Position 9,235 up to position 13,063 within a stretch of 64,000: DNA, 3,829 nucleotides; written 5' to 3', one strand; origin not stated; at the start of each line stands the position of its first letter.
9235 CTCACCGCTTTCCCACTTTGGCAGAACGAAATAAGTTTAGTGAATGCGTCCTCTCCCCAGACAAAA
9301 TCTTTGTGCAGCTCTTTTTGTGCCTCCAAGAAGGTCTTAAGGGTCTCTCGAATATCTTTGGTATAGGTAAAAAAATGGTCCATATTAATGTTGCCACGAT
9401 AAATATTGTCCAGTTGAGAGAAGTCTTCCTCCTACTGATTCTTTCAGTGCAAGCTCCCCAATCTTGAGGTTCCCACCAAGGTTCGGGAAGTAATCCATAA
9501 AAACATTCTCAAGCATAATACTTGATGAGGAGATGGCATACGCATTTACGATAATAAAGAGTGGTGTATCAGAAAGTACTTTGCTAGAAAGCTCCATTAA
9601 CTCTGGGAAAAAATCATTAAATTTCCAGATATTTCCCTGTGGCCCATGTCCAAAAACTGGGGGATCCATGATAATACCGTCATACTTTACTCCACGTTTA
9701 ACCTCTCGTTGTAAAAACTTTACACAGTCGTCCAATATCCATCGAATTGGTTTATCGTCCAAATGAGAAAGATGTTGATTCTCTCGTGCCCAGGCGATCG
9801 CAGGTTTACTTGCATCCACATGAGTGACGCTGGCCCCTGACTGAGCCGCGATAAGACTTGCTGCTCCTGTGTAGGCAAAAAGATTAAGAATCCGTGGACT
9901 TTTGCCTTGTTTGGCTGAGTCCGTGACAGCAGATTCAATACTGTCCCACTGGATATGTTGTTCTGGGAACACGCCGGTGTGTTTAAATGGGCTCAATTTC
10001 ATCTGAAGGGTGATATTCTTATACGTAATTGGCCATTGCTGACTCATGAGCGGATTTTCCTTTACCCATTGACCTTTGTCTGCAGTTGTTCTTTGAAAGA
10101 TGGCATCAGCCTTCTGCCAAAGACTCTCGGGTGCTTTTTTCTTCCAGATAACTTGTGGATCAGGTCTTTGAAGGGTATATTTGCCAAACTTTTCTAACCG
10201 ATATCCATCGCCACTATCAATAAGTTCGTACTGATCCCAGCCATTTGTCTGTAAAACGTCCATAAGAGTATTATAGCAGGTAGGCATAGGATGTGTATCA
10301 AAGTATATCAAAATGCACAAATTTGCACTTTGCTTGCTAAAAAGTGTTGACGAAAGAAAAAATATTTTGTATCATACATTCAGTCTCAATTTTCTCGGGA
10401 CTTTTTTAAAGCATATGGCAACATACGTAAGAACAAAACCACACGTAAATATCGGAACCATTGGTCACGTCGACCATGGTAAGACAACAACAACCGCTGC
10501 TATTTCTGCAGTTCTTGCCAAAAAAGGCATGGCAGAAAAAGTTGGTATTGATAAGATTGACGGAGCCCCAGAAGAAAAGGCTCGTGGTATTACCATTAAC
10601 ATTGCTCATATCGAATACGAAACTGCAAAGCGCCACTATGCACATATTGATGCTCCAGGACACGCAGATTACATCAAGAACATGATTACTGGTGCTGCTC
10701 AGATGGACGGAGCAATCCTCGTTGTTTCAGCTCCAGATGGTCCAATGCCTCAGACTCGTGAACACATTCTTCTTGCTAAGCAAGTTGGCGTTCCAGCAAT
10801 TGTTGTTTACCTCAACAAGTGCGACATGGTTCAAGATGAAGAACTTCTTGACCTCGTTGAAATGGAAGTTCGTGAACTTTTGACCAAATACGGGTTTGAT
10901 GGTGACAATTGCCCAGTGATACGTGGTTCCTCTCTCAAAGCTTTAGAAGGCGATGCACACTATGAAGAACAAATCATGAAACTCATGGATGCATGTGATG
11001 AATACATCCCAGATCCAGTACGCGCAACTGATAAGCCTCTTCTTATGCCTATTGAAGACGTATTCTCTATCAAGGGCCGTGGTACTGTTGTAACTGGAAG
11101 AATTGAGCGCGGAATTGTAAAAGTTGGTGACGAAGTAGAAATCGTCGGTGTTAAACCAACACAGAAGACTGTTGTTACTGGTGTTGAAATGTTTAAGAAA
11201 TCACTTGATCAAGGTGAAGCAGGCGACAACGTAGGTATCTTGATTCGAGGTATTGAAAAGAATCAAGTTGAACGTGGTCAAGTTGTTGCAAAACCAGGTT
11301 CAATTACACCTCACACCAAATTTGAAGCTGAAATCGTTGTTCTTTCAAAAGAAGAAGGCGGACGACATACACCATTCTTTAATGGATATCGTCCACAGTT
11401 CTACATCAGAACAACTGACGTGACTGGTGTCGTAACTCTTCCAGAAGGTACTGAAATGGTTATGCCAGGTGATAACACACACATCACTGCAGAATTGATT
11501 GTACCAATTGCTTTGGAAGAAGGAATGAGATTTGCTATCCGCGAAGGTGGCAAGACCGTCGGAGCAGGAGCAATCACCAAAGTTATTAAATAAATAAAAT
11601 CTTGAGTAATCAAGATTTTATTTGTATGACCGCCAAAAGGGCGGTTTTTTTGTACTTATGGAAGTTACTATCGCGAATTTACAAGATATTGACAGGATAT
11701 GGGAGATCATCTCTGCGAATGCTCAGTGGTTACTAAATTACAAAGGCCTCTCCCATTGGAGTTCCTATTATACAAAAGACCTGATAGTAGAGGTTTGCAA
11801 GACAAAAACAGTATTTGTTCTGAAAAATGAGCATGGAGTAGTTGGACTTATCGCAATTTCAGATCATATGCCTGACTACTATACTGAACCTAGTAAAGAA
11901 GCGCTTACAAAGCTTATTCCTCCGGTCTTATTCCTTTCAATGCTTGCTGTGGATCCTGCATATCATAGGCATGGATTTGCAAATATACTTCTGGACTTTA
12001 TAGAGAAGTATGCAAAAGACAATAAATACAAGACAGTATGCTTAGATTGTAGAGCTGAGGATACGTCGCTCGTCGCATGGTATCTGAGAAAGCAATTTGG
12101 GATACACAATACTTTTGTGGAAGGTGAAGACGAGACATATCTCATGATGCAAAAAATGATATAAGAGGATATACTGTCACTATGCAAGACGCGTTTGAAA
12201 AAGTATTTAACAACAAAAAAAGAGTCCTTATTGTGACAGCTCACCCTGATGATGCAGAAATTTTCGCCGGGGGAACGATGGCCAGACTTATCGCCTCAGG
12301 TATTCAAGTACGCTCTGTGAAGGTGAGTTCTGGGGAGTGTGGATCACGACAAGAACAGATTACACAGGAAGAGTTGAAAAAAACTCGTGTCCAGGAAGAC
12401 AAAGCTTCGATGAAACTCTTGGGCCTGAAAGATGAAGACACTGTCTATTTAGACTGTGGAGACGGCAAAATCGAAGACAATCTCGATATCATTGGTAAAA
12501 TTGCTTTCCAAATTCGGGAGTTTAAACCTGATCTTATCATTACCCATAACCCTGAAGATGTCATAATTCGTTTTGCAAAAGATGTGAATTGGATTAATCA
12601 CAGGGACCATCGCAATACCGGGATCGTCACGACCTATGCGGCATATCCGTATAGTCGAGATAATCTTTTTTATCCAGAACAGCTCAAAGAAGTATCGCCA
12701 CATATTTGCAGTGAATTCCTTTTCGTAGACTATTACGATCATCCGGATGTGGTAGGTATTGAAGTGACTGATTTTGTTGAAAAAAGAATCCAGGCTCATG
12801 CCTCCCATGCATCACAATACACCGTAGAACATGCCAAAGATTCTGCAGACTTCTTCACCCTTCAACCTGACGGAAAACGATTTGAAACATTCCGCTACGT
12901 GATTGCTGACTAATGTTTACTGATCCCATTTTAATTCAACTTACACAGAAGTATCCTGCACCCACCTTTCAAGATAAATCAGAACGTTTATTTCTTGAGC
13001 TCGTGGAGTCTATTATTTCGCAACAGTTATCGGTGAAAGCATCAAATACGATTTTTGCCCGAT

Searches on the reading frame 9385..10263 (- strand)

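Call 38: search_protein_families(library=pfam, proteins=[window:9385-10263:-], max_evalue=0.001)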
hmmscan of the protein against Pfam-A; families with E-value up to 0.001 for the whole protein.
window:9385-10263:- (292 aa): 3 families
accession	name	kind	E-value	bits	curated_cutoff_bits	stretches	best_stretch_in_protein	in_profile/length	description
PF10672.15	Methyltrans_SAM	-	7.9e-11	42.2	27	1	75-252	84-250/286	S-adenosylmethionine-dependent methyltransferase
PF03602.21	Cons_hypoth95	-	1.1e-05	25.6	24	1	118-202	38-122/182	Conserved hypothetical protein 95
PF05175.20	MTS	-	0.00043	20.4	23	1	96-255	8-154/170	Methyltransferase small domain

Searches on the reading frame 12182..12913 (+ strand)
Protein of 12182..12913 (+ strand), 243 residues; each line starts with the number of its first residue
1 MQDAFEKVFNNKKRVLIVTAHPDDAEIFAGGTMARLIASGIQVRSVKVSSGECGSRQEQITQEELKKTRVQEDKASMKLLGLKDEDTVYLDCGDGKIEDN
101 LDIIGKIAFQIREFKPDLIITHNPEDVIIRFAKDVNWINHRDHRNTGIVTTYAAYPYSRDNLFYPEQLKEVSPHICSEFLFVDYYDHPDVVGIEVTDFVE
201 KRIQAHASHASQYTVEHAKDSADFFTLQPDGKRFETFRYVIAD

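Call 38: search_protein_families(library=pfam, proteins=[window:12182-12913:+], max_evalue=0.001)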
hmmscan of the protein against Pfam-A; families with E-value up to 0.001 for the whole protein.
window:12182-12913:+ (243 aa): 1 family
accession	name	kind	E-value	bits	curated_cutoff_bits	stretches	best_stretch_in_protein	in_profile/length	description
PF02585.22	PIG-L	-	3.5e-27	95.9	28.2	1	16-151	1-126/129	GlcNAc-PI de-N-acetylase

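Call 44: find_encoding_contigs(protein=window:12182-12910:+, flank=10000, max_places=1)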
Protein window:12182-12910:+ (243 aa): 8 contigs read that carry it; 1 place shown.
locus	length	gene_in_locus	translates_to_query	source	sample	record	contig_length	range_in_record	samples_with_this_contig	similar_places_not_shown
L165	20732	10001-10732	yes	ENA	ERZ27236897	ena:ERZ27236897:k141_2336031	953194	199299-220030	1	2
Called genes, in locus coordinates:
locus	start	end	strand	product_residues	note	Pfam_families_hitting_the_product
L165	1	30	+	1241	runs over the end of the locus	PF04997:RNA_pol_Rpb1_1, PF00623:RNA_pol_Rpb1_2, PF04983:RNA_pol_Rpb1_3, PF04998:RNA_pol_Rpb1_5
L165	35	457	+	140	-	PF00164:Ribosom_S12_S23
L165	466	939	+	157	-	PF00177:Ribosomal_S7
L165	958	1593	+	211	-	PF00702:Hydrolase, PF06888:Put_Phosphatase (faint), PF12710:HAD, PF13419:HAD_2, PF13242:Hydrolase_like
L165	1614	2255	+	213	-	PF13483:Lactamase_B_3, PF12706:Lactamase_B_2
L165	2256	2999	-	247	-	PF00160:Pro_isomerase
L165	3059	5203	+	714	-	PF00009:GTP_EFTU, PF22042:EF-G_D2, PF03144:GTP_EFTU_D2, PF14492:EFG_III, PF16658:RF3_C, PF03764:EFG_IV, PF00679:EFG_C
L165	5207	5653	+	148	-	-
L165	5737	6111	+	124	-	PF20606:DUF6799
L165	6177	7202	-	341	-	PF00348:polyprenyl_synt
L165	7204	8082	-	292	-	PF10672:Methyltrans_SAM, PF03602:Cons_hypoth95 (weak)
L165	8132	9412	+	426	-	PF00009:GTP_EFTU, PF03144:GTP_EFTU_D2, PF03143:GTP_EFTU_D3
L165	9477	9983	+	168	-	PF00583:Acetyltransf_1, PF13673:Acetyltransf_10 (weak), PF13508:Acetyltransf_7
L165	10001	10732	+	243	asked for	PF02585:PIG-L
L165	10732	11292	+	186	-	PF00730:HhH-GPD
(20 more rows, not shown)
